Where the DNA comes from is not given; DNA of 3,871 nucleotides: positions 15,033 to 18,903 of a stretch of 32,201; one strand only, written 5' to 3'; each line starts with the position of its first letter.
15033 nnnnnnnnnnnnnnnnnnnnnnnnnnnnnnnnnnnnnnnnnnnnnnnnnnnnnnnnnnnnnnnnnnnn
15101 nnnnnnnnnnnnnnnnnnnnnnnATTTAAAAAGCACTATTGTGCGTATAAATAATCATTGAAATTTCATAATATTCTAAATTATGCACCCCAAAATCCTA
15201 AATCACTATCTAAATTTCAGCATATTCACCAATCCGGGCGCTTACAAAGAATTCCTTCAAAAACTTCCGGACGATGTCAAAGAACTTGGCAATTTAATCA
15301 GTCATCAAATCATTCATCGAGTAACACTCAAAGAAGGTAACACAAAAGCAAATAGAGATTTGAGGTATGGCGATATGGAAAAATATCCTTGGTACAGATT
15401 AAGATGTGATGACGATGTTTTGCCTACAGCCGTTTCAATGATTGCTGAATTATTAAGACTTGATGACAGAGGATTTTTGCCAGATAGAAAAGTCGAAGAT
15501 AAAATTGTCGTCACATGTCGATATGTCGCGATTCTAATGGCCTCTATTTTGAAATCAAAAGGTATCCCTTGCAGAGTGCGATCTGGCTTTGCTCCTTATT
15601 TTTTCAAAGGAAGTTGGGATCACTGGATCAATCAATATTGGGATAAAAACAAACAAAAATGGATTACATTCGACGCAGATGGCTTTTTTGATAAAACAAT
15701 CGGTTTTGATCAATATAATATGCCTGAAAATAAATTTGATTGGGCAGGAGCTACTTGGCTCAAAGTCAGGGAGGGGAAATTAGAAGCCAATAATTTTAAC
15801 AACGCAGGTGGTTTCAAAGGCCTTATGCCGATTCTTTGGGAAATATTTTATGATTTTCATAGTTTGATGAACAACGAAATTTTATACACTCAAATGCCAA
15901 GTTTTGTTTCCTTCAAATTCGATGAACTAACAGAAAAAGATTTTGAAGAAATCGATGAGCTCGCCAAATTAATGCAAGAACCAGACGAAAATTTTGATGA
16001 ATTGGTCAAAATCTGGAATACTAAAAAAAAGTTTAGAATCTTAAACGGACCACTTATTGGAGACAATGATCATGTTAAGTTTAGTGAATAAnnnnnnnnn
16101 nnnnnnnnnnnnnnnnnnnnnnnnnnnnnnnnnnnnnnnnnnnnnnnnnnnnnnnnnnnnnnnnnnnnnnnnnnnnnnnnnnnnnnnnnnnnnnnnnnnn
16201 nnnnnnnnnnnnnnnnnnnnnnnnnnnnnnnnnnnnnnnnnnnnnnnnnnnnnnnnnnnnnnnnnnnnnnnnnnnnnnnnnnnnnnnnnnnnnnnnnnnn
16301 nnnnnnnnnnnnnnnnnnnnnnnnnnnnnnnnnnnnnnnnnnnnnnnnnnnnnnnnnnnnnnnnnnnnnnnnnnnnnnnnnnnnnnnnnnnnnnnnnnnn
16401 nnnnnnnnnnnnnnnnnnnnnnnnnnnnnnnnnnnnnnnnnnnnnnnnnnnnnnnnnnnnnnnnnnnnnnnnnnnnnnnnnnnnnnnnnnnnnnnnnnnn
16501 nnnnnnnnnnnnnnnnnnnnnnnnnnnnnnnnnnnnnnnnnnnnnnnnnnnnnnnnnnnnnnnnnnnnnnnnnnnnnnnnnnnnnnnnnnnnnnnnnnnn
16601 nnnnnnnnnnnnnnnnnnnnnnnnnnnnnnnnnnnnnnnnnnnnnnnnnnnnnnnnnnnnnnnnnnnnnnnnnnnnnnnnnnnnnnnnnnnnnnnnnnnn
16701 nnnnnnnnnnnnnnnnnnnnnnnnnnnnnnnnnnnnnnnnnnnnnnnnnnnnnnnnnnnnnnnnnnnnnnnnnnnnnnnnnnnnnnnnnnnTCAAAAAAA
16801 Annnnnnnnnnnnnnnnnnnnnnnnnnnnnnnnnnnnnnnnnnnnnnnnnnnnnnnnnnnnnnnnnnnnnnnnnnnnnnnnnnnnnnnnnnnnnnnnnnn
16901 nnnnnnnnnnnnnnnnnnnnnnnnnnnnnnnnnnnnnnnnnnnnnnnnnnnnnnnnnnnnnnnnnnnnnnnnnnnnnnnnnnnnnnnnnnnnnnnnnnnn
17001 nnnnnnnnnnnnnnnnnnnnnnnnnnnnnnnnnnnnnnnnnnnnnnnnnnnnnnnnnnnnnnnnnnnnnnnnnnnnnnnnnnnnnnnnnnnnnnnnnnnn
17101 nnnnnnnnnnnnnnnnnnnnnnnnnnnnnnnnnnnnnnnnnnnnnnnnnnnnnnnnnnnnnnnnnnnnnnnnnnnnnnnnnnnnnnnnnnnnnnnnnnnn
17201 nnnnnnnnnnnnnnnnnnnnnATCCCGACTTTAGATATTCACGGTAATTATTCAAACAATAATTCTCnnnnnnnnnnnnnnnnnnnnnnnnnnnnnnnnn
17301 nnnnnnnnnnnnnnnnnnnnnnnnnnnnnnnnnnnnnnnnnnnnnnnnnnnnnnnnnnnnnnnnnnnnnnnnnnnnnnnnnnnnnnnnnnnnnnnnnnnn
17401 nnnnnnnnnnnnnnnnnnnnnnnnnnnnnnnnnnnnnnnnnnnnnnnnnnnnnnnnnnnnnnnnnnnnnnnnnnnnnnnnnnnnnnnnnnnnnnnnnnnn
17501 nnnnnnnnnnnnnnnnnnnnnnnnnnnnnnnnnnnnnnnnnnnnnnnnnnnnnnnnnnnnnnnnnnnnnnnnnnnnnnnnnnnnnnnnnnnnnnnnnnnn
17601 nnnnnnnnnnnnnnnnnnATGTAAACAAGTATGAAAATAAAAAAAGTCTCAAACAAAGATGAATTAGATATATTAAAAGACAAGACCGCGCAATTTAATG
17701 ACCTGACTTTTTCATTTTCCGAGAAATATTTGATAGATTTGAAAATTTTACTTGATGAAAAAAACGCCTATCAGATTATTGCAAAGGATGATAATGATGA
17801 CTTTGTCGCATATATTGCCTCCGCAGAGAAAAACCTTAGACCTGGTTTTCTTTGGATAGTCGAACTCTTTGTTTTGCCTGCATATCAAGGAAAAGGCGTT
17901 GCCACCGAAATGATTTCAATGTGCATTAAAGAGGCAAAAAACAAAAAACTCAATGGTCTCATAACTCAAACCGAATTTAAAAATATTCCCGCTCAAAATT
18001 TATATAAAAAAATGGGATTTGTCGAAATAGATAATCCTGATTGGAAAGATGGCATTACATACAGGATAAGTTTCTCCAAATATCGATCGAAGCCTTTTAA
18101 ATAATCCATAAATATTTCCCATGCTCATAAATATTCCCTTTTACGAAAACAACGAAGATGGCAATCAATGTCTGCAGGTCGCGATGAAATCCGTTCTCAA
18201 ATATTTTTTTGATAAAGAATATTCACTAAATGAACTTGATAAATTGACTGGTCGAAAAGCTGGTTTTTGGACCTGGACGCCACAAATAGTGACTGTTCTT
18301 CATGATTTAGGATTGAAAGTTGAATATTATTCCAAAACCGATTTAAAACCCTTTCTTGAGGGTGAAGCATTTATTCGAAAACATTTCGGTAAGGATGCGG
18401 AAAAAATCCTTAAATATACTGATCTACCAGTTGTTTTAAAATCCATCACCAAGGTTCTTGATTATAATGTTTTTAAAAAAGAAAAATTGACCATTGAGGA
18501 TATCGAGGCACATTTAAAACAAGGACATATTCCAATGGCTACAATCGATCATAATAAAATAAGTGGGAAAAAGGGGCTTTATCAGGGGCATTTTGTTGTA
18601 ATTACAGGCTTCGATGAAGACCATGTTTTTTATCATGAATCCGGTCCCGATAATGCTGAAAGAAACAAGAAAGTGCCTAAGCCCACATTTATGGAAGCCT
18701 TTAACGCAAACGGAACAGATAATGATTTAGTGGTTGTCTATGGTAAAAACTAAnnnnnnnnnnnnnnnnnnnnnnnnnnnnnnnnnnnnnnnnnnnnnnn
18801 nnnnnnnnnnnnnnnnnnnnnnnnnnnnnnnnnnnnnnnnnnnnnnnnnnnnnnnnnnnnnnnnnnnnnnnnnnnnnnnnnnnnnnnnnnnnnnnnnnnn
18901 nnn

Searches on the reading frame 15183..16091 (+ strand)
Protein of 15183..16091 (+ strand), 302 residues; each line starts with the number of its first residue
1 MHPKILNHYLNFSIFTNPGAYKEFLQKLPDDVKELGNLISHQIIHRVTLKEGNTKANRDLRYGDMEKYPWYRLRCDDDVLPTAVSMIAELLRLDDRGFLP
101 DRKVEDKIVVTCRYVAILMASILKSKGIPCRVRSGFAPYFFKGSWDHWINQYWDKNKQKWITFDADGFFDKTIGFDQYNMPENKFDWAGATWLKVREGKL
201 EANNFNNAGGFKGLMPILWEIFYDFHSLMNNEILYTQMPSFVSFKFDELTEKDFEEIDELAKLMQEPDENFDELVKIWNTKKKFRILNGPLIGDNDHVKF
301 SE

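Call 64: search_protein_families(library=pfam, proteins=[window:15183-16091:+], max_evalue=0.001)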
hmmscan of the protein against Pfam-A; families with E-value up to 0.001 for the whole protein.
window:15183-16091:+ (302 aa): 1 family
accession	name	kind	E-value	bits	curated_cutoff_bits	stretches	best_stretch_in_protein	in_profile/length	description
PF01841.26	Transglut_core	-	2.7e-07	31.3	23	1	111-165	53-108/108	Transglutaminase-like superfamily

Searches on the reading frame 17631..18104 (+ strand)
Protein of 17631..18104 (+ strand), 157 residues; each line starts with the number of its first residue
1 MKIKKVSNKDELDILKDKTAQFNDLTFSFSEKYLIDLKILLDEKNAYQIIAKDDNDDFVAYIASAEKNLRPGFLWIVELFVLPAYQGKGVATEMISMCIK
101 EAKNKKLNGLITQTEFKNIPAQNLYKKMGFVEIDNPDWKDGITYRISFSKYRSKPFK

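Call 64: search_protein_families(library=pfam, proteins=[window:17631-18104:+], max_evalue=0.001)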
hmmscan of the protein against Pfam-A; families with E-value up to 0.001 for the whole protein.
window:17631-18104:+ (157 aa): 6 families
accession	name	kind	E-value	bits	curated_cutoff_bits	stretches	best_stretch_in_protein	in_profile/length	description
PF00583.31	Acetyltransf_1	-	1.6e-16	61.1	20.7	1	29-130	16-116/116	Acetyltransferase (GNAT) family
PF13673.13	Acetyltransf_10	-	4.8e-13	49.6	23.6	1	43-144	27-121/128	Acetyltransferase (GNAT) domain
PF13508.13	Acetyltransf_7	-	8e-13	49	27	1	49-132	6-84/84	Acetyltransferase (GNAT) domain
PF13302.13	Acetyltransf_3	-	6.1e-08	33.9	25.4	1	43-131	50-138/138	Acetyltransferase (GNAT) domain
PF13420.13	Acetyltransf_4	-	2.4e-06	28.1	24.3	1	43-130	48-134/155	Acetyltransferase (GNAT) domain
PF08445.16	FR47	-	6.5e-05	23.3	22.1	1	74-138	22-85/86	FR47-like protein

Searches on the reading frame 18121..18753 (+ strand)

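Call 64: search_protein_families(library=pfam, proteins=[window:18121-18753:+], max_evalue=0.001)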
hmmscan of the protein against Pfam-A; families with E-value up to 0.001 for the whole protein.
window:18121-18753:+ (210 aa): 4 families
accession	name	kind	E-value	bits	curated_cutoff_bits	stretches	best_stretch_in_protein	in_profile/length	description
PF09778.15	Guanylate_cyc_2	-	2.1e-14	53.8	28.1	1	22-206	17-212/212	Guanylylate cyclase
PF11814.14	DUF3335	-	1e-06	28.8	25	1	118-184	112-175/206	Peptidase_C39 like family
PF13529.12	Peptidase_C39_2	-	5e-06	27.6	24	0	116-172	80-140/143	Peptidase_C39 like family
PF03412.21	Peptidase_C39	-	5.8e-06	26.6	22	0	9-76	5-69/133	Peptidase C39 family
